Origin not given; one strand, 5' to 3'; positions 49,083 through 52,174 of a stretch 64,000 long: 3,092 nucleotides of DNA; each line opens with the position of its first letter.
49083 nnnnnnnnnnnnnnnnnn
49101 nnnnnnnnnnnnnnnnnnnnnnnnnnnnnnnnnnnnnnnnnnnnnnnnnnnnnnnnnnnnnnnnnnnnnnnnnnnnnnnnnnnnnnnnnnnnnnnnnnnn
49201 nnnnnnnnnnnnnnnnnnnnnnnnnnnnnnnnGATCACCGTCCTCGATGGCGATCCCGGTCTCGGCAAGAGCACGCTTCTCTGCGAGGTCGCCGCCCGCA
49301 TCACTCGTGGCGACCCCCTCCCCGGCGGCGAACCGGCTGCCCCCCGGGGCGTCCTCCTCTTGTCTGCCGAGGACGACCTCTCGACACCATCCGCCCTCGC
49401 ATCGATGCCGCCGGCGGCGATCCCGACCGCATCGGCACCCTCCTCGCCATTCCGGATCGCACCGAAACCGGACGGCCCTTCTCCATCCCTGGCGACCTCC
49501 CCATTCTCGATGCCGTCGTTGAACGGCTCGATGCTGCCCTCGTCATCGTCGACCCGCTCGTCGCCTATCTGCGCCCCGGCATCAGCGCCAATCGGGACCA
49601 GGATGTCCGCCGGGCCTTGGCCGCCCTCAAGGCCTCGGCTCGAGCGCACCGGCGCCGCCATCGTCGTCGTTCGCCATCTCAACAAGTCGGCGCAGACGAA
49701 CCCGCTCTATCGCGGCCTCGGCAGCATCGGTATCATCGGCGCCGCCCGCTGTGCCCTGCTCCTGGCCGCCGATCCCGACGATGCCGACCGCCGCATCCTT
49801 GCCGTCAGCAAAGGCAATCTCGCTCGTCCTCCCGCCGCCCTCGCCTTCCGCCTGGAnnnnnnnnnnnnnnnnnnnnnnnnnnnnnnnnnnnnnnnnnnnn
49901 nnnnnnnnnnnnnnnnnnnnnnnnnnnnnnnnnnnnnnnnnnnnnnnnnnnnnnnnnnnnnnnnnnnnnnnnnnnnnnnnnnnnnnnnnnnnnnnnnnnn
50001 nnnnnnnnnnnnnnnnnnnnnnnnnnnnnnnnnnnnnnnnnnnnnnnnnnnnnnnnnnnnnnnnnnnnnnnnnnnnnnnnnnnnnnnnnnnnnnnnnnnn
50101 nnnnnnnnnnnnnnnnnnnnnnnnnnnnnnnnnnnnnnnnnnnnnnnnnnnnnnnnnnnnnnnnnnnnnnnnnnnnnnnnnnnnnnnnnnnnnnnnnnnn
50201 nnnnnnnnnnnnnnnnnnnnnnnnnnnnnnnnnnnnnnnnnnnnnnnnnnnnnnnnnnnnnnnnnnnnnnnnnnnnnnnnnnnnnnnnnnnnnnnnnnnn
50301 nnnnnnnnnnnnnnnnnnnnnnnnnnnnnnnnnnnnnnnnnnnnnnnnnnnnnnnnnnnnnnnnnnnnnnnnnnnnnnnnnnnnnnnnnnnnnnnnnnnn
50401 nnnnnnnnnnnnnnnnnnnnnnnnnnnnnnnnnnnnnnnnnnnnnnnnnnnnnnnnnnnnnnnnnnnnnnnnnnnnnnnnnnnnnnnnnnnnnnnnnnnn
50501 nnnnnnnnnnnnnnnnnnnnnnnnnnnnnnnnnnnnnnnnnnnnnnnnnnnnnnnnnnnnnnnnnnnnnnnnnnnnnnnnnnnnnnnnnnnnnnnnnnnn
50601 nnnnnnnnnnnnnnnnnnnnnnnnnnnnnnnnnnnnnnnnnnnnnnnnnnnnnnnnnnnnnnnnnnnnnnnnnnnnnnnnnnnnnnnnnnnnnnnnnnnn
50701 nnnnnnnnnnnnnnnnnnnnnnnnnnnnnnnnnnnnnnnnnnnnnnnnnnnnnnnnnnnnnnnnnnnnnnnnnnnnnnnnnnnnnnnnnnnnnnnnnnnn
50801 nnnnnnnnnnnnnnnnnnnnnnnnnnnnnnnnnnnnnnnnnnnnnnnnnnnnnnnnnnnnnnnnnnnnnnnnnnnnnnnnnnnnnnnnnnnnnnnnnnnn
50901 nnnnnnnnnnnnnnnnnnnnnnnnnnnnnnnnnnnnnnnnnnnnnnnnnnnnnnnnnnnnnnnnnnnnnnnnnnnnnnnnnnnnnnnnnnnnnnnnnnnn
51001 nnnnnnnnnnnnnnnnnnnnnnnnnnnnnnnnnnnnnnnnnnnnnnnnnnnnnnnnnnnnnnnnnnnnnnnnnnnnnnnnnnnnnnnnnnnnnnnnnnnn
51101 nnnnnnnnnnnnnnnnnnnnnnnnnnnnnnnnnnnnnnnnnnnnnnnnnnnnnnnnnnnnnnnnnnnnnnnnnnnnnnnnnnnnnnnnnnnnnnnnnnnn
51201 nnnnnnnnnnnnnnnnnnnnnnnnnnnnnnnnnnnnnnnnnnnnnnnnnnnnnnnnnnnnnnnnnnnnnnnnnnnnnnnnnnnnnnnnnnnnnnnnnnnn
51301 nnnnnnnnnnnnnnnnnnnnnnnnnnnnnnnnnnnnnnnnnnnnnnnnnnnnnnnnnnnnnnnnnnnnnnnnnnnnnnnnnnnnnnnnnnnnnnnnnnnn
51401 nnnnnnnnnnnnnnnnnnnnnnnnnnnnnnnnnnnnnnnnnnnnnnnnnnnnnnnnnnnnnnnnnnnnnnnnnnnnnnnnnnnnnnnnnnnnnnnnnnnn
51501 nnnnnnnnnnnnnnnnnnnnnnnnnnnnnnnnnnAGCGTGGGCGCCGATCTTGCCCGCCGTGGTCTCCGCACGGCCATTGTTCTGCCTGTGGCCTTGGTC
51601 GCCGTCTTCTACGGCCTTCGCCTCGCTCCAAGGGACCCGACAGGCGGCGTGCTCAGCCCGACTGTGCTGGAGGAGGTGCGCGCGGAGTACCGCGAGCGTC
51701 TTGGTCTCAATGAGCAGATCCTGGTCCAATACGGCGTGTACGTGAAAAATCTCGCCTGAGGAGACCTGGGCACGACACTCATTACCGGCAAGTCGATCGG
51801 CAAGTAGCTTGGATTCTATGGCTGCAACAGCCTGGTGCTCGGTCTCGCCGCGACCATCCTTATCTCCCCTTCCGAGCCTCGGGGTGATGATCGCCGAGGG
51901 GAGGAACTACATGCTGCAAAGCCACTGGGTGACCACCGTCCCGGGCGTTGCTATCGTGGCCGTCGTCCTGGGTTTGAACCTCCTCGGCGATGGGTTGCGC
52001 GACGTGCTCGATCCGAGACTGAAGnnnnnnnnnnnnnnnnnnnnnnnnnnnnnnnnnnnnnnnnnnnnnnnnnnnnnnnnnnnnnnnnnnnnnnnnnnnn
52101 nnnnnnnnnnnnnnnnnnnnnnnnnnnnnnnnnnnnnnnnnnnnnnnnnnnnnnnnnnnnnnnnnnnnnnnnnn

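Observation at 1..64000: Very high density of disrupted genes: about twenty in 64 kb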

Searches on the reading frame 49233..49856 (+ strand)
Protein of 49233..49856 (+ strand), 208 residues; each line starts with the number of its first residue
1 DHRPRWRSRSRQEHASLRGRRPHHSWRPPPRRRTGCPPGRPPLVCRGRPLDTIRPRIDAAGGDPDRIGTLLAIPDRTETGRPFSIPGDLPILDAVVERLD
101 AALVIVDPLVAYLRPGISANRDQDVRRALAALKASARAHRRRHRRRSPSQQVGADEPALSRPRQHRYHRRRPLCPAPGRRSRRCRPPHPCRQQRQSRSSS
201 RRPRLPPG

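Call 21: search_protein_families(library=pfam, proteins=[window:49233-49856:+], max_evalue=0.01)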
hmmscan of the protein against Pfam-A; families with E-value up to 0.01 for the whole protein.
window:49233-49856:+ (208 aa): 1 family
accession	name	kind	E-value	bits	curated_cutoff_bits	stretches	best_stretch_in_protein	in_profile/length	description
PF13481.12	AAA_25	-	7.9e-08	32.6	27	1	51-139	85-180/195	AAA domain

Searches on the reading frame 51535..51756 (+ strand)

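Call 21: search_protein_families(library=pfam, proteins=[window:51535-51756:+], max_evalue=0.01)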
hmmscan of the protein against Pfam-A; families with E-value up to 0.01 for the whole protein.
window:51535-51756:+ (74 aa): 1 family
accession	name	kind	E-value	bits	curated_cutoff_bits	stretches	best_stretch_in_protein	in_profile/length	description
PF19300.4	BPD_transp_1_N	-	0.00079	20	23.8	1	6-73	5-72/114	Binding-prot-dependent transport system membrane comp, N-term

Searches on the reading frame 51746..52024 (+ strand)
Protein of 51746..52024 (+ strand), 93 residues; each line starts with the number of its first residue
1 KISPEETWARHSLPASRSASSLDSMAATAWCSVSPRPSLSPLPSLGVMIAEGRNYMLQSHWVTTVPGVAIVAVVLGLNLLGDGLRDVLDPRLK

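Call 21: search_protein_families(library=pfam, proteins=[window:51746-52024:+], max_evalue=0.01)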
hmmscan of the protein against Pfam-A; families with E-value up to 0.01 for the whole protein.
window:51746-52024:+ (93 aa): 1 family
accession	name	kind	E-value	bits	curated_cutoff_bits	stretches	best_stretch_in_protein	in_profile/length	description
PF00528.27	BPD_transp_1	-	0.0014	18.8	26.4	1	45-93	137-183/184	Binding-protein-dependent transport system inner membrane component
